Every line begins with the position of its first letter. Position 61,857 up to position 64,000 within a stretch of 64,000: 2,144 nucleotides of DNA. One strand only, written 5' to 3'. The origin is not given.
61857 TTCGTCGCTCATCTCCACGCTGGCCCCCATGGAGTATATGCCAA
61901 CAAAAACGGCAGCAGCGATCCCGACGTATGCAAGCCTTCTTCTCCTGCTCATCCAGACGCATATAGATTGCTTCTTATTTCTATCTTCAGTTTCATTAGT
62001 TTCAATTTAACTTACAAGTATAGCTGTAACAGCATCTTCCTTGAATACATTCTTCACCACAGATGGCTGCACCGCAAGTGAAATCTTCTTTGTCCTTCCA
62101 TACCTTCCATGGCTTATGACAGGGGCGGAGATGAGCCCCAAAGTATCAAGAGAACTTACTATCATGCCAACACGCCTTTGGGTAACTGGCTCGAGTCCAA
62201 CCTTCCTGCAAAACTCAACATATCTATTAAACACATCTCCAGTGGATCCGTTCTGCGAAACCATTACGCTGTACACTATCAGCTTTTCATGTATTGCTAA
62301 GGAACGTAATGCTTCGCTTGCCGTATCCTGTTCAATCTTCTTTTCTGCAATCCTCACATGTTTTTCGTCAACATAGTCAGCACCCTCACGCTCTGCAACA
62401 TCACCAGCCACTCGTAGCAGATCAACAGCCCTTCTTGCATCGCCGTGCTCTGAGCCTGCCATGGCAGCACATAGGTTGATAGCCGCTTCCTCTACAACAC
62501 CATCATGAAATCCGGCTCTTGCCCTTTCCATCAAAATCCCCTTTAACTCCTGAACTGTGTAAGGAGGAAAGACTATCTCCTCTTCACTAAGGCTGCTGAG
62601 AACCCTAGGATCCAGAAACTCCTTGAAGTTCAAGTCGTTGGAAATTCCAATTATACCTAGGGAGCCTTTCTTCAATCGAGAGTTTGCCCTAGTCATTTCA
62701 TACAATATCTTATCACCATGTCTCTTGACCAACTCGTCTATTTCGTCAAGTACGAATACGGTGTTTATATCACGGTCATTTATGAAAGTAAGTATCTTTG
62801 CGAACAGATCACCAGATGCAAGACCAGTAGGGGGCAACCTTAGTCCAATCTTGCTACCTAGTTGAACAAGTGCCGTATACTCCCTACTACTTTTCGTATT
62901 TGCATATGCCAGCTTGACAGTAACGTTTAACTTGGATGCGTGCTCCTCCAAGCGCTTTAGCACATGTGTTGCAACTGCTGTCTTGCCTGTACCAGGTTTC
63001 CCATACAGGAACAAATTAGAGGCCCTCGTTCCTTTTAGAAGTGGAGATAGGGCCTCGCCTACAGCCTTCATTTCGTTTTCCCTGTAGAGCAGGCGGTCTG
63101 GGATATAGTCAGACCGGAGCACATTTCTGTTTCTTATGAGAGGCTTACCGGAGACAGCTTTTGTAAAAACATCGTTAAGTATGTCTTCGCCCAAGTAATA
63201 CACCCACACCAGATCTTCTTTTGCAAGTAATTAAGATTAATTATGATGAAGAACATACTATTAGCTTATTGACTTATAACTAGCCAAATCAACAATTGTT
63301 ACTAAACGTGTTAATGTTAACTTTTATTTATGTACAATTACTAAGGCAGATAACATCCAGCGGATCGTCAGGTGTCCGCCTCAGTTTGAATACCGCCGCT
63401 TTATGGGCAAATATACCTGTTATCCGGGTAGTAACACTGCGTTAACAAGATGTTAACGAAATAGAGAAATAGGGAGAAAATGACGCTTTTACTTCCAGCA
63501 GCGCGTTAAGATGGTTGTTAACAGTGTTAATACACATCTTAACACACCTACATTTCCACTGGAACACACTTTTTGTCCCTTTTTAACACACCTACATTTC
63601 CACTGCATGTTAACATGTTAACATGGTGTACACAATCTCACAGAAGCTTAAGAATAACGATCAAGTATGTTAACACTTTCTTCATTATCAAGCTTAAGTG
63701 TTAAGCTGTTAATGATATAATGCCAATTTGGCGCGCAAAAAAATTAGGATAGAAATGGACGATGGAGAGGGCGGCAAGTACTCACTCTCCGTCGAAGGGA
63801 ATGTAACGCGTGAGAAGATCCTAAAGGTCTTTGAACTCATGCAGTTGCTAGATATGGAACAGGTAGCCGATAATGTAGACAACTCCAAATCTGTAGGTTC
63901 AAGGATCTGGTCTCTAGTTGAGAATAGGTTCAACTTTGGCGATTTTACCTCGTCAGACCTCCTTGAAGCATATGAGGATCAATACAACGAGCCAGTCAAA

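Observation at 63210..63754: Orc1/Cdc6-adjacent origin: ORB-like 23-bp repeats plus a dense array of (AT)GTTAAC motifs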

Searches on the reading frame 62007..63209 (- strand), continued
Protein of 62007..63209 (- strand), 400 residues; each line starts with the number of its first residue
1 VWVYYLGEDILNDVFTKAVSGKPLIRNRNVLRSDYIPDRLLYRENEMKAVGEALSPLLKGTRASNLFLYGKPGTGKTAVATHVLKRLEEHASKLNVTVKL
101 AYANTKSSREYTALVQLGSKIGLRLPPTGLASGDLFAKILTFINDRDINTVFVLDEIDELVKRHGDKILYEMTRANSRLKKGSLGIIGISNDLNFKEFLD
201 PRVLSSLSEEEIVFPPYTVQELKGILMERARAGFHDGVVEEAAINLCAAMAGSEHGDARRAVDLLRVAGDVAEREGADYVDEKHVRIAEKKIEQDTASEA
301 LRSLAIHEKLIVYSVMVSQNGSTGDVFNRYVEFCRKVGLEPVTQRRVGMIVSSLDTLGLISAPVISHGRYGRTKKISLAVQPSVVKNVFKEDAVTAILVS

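Call 88: find_related_loci(query=A6, collection=metagenome_contigs, flank=2500)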
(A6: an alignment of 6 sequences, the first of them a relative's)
Query A6 (122 aa) in metagenome_contigs; peptide patterns used: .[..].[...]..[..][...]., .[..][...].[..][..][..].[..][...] (x = any residue, [..] = any of these).
600 stretches matched a pattern (row limit reached: there are more); 537 encode a relative of the query (tblastn E <= 1e-3); the best 80 are kept; 80 distinct loci.
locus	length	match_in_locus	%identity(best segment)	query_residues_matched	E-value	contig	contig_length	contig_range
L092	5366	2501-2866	89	1-122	1e-71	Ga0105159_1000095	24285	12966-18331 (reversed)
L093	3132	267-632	77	1-122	7e-65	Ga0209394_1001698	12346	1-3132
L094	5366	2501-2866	77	1-122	7e-65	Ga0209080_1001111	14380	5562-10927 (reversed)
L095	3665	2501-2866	78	1-122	9e-63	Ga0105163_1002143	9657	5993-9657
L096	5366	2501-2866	74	1-122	1e-62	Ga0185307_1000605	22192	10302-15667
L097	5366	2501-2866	72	1-122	2e-62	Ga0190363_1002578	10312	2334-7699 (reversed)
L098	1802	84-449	70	1-122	5e-62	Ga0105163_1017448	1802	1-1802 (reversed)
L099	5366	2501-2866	71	1-122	6e-58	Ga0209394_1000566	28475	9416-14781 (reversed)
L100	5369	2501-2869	63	1-122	6e-54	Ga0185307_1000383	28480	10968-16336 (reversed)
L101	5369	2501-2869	63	1-122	7e-54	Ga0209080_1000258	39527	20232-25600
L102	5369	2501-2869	65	1-122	3e-53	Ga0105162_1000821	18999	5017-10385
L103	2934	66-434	65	1-122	3e-53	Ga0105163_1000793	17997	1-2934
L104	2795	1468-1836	63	1-122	4e-52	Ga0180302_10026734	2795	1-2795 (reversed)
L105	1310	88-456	66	1-122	1e-53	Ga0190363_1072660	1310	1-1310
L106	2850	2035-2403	62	1-122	3e-51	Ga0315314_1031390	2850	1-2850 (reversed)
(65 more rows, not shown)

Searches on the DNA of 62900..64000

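Call 68: search_rna_families(source=window, start=62900, end=64000, threshold=evalue, max_evalue=1)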
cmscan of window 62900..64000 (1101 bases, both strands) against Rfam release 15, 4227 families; matches with E-value up to 1: 0.
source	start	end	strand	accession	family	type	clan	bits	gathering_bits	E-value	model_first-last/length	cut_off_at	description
